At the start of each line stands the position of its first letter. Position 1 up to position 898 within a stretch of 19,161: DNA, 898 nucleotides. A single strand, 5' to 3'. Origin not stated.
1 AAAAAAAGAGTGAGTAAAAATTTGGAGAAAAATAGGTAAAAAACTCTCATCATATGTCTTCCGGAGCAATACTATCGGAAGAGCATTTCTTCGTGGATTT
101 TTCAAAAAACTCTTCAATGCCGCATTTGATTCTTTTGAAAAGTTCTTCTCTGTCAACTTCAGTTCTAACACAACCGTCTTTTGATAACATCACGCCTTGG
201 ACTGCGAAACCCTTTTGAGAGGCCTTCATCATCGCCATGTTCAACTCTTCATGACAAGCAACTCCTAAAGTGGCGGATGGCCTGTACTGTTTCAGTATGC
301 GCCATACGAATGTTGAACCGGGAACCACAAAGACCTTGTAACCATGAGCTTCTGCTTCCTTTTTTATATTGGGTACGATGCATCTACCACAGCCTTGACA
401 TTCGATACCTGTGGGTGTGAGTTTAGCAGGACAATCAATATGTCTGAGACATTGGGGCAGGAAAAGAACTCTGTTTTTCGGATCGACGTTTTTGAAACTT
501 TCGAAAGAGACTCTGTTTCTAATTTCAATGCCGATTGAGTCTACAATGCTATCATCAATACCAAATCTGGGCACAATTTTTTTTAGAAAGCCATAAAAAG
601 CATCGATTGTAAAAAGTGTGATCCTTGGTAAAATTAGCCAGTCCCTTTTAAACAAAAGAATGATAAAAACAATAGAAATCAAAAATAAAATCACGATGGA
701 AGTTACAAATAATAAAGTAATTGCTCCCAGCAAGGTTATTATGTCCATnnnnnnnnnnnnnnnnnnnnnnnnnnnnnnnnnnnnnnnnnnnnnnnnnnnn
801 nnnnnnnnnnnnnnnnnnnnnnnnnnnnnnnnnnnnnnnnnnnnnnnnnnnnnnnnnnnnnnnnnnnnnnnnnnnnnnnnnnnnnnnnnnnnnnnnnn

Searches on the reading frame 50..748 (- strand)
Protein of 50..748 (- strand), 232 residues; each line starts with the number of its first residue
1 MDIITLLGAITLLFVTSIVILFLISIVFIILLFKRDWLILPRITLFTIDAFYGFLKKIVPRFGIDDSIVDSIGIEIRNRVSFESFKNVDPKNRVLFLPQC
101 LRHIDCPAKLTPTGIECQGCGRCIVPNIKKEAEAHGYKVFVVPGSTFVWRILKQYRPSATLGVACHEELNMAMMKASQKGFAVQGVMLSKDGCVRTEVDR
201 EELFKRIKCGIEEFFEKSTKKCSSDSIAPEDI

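Call 18: find_encoding_contigs(protein=window:50-748:-, flank=3000)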
Protein window:50-748:- (232 aa): 2 contigs read that carry it; 1 place shown.
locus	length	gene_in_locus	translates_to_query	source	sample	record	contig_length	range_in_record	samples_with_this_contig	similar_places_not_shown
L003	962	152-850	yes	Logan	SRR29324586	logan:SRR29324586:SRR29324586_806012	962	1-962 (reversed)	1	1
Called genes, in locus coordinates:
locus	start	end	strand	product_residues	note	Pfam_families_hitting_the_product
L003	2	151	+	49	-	?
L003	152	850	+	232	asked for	PF01976:DUF116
